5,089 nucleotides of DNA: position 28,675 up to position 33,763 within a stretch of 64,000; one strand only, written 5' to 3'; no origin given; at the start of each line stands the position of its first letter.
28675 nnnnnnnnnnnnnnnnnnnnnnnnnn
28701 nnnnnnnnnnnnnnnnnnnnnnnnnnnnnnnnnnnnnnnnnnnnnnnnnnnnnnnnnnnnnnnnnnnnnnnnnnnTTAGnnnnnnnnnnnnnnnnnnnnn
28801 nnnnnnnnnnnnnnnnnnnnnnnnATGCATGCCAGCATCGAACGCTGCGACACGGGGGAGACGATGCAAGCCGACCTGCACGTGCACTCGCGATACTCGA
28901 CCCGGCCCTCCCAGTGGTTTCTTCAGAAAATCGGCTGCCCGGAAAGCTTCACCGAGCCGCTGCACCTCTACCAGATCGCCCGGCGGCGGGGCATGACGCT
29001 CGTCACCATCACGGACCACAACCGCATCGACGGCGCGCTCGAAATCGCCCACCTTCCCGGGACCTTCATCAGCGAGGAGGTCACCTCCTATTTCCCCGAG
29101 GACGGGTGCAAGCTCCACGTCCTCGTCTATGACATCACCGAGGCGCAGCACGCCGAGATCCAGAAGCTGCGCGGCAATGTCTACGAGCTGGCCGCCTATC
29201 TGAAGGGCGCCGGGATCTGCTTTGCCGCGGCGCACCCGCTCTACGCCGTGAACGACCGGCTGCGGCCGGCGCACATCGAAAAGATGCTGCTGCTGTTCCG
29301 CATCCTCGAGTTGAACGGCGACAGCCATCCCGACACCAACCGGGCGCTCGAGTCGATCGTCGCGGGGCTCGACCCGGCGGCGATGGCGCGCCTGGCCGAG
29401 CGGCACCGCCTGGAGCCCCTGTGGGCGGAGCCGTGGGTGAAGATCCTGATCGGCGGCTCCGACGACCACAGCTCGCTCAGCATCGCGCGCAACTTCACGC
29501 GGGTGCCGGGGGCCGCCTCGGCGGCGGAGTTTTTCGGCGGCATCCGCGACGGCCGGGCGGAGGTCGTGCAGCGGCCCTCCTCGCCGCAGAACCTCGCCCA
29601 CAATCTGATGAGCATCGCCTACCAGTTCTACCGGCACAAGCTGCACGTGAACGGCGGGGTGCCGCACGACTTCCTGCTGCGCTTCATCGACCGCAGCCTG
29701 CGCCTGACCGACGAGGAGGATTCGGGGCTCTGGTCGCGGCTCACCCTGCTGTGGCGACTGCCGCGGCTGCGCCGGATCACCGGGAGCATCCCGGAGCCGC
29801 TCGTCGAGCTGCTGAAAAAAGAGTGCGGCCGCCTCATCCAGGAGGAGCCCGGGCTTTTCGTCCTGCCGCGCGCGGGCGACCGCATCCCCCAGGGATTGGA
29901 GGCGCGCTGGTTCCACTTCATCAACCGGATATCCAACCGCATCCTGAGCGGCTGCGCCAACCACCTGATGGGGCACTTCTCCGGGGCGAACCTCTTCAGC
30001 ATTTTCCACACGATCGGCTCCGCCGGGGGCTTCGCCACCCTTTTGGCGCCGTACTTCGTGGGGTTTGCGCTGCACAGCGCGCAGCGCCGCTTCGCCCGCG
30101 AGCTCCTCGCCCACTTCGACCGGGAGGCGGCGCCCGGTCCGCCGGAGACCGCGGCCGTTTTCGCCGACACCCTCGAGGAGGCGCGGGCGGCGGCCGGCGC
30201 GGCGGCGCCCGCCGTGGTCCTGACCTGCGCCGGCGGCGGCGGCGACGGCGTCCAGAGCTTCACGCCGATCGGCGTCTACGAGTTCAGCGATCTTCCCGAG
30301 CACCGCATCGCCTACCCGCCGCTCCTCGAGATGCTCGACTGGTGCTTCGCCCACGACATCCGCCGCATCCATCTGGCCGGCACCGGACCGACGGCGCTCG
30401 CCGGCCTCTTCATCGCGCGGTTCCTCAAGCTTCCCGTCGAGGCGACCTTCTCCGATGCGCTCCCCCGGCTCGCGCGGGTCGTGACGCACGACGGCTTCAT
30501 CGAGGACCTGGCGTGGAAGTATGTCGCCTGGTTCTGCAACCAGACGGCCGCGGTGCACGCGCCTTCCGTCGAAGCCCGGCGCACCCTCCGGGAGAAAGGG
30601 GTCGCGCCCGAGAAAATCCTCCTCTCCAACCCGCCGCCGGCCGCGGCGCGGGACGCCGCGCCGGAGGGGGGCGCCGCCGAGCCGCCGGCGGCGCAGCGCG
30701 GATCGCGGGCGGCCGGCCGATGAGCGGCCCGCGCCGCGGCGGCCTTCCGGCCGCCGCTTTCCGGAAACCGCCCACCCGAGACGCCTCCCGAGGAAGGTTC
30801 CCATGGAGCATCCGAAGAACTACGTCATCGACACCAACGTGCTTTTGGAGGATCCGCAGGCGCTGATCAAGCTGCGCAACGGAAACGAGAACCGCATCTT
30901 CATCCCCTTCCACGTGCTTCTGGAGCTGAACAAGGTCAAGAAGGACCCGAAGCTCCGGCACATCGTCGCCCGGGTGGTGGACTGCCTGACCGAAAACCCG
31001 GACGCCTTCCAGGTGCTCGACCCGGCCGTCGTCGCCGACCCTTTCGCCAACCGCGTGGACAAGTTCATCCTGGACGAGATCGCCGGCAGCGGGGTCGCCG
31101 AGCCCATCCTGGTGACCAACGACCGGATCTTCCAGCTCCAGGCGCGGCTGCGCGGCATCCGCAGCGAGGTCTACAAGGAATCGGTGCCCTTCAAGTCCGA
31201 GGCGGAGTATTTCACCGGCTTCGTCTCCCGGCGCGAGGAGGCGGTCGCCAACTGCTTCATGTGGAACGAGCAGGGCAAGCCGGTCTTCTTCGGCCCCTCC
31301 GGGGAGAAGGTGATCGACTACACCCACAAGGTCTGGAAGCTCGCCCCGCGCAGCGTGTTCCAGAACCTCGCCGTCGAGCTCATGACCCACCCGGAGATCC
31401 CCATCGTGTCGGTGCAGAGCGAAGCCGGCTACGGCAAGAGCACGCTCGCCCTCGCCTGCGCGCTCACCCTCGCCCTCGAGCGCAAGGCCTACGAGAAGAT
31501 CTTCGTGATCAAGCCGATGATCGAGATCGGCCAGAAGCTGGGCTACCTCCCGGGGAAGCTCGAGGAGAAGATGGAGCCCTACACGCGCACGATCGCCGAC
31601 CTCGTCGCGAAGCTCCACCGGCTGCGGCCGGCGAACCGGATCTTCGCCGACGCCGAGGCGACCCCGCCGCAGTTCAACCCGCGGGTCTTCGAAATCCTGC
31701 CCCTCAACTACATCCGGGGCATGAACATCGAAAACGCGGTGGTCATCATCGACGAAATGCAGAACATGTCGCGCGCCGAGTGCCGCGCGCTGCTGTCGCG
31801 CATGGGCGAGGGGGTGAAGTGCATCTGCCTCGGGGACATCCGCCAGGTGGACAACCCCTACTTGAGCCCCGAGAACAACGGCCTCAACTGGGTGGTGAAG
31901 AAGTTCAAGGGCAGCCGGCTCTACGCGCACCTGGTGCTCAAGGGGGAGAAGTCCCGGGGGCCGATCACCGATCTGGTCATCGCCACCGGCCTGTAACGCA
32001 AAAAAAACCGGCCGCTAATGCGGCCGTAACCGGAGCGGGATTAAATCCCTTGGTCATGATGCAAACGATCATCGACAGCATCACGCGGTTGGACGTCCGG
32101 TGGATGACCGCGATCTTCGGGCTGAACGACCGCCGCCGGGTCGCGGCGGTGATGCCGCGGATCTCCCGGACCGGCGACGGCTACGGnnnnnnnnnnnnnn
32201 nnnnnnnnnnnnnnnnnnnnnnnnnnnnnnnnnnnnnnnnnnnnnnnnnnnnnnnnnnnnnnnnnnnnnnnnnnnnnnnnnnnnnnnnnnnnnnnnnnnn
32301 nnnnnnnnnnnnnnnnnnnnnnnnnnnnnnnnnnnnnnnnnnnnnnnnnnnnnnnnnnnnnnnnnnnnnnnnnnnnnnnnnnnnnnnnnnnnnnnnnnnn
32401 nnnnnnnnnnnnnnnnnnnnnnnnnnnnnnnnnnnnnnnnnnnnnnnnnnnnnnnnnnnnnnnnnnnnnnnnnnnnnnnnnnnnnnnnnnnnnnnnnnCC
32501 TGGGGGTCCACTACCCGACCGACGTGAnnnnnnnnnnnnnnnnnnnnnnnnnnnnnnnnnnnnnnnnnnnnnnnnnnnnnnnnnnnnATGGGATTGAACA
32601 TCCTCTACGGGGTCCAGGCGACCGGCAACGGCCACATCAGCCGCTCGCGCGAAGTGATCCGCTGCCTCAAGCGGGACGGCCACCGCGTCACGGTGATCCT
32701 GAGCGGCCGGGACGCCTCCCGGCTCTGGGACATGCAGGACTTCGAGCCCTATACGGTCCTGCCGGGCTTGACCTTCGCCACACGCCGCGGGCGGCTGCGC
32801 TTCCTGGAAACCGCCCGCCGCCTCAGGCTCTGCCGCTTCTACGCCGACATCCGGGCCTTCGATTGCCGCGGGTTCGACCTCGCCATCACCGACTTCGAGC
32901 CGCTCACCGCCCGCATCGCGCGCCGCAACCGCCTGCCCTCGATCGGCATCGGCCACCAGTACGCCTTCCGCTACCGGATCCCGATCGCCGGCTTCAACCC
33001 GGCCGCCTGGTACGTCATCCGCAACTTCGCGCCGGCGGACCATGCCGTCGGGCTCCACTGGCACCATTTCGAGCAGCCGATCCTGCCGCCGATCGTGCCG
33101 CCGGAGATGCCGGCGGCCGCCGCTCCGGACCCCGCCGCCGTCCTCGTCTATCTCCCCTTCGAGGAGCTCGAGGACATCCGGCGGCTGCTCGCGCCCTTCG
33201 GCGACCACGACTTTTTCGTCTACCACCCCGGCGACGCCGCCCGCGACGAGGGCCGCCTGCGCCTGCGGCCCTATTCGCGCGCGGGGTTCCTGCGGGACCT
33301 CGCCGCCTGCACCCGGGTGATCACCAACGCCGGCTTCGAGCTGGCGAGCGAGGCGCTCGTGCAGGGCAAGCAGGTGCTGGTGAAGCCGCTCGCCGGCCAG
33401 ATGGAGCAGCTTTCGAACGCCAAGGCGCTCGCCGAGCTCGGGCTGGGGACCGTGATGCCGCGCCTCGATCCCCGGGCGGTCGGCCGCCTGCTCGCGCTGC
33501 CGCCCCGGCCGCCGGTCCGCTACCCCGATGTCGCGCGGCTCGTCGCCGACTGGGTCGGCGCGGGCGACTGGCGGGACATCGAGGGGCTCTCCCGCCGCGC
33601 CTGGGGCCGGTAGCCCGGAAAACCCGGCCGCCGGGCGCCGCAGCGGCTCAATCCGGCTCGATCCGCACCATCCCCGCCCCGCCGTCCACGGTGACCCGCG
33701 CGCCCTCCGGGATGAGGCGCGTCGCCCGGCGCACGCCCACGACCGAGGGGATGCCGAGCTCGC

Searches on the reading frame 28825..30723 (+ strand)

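Call 11: search_protein_families(library=pfam, proteins=[window:28825-30723:+], max_evalue=0.01)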
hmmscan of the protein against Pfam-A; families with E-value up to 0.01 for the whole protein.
window:28825-30723:+ (632 aa): 2 families
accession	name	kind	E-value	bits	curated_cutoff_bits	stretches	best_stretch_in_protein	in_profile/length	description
PF13439.12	Glyco_transf_4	-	1.2e-09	38.8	28.5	1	454-598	13-159/170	Glycosyltransferase Family 4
PF13579.12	Glyco_trans_4_4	-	1.1e-05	26.3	29.7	1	452-599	10-153/158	Glycosyl transferase 4-like domain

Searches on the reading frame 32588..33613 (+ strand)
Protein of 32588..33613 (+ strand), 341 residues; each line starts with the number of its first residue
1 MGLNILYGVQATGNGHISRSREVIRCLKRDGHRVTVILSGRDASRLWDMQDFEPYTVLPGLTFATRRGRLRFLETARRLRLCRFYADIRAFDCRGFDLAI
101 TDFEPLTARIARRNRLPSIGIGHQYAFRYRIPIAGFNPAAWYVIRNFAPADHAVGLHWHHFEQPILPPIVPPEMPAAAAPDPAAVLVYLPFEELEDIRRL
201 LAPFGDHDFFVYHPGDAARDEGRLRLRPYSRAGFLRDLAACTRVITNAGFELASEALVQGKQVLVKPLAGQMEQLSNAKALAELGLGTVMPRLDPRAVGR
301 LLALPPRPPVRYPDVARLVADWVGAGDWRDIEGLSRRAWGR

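Call 10: search_protein_families(library=pfam, proteins=[window:32588-33613:+], max_evalue=0.01)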
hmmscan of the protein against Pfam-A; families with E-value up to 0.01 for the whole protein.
window:32588-33613:+ (341 aa): 2 families
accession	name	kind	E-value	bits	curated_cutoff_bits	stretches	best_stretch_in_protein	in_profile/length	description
PF13528.12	Glyco_trans_1_3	-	2.7e-41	142.2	25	1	4-303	2-319/322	Glycosyl transferase family 1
PF13439.12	Glyco_transf_4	-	0.0025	18.3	28.5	1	21-147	9-130/170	Glycosyltransferase Family 4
